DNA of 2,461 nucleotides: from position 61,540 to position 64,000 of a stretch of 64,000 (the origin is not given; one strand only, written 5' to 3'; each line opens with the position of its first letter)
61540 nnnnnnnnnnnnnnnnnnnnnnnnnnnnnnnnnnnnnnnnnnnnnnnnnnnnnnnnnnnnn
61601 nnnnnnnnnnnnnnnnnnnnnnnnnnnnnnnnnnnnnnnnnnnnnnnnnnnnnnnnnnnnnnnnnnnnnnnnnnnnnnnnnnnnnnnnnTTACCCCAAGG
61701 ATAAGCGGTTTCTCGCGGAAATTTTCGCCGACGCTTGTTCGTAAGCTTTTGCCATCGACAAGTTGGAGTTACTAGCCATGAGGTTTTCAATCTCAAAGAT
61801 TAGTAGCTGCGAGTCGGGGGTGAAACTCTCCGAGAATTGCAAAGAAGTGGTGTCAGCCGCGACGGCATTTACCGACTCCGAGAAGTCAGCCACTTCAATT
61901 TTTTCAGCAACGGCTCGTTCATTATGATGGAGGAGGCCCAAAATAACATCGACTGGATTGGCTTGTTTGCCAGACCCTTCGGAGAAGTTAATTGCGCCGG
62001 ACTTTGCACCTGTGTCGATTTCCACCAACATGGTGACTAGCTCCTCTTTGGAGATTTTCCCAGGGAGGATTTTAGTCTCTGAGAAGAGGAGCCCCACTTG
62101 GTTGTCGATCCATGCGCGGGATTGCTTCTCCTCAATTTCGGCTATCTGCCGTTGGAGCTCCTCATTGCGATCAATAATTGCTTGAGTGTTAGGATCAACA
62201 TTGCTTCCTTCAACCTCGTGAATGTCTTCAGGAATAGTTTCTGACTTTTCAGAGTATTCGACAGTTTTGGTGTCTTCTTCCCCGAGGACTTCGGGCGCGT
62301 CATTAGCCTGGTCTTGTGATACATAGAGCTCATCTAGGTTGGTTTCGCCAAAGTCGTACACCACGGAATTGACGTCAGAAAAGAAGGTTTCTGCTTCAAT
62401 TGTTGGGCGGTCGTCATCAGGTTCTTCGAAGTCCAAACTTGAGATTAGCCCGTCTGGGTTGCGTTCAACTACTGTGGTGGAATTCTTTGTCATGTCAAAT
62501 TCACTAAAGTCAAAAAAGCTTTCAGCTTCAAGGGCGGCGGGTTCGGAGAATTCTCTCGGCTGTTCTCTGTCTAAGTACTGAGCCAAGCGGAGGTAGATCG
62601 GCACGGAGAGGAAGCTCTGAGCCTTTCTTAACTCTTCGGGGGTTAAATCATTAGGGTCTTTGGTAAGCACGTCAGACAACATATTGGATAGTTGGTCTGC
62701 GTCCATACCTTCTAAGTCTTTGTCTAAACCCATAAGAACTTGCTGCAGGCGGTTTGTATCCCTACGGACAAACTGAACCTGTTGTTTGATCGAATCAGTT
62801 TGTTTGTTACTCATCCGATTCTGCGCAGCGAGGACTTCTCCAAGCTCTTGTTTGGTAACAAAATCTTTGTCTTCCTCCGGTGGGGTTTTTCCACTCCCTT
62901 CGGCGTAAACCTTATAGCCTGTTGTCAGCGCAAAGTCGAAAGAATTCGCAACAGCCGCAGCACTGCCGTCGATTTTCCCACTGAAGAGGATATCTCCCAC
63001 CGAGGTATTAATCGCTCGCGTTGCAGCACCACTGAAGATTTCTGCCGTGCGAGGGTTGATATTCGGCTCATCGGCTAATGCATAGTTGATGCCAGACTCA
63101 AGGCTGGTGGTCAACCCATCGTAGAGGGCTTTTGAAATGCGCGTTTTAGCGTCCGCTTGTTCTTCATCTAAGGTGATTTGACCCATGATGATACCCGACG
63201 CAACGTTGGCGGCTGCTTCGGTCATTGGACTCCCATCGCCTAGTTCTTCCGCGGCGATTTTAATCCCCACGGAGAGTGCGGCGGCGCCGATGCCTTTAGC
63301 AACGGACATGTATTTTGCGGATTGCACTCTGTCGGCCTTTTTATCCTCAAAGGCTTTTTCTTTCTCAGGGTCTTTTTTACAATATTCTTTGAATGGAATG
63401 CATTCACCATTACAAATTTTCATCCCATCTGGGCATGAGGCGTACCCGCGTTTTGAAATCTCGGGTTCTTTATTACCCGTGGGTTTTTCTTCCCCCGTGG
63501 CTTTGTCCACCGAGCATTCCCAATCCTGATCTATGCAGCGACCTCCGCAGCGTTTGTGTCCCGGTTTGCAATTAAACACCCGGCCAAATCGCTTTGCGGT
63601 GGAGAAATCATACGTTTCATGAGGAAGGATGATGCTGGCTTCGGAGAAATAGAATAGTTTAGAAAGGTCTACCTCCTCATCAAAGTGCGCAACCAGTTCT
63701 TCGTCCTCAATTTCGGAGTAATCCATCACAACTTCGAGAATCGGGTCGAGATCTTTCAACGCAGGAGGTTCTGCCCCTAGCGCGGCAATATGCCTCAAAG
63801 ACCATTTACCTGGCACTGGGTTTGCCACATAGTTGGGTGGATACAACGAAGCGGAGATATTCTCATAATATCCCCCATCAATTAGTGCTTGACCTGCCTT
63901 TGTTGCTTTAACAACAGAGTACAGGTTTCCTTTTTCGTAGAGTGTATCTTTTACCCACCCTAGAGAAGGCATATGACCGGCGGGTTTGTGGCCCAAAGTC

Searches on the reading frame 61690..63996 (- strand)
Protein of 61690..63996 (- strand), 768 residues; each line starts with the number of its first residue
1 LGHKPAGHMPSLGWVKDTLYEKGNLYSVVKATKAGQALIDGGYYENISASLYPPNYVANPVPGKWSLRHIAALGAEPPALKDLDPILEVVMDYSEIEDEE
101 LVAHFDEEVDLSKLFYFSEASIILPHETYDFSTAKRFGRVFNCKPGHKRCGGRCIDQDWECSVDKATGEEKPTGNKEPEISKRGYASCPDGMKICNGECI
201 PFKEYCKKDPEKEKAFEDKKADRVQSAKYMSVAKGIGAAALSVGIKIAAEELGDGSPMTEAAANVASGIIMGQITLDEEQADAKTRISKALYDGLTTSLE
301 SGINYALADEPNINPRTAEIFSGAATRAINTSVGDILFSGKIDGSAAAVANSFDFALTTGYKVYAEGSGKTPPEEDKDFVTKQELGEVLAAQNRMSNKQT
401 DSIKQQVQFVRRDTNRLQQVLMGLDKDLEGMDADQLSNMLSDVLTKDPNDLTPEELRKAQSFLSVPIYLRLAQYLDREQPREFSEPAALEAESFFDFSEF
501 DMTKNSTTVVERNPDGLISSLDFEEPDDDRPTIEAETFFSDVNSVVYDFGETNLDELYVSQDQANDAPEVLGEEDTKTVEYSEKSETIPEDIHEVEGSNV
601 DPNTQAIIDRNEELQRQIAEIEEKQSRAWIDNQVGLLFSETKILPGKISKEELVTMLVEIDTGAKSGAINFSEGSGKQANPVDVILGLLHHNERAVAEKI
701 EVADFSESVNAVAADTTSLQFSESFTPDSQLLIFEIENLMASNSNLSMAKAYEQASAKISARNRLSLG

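Call 6: search_protein_families(library=pfam, proteins=[window:61690-63996:-])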
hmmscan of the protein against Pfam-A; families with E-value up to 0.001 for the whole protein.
window:61690-63996:- (768 aa): 1 family
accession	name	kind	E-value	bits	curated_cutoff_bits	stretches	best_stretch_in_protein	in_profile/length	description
PF10123.14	Mu-like_Pro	-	7.5e-05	22.8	25.2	0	577-646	191-260/330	Mu-like prophage I protein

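Call 24: search_protein_families(library=phrogs, proteins=[window:61690-63996:-], max_evalue=0.001)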
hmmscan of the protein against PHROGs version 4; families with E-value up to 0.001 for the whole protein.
window:61690-63996:- (768 aa): 1 family
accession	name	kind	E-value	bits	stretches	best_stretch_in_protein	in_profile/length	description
phrog_976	-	head and packaging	1.7e-22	81.3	2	2-86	76-160/415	head maturation protease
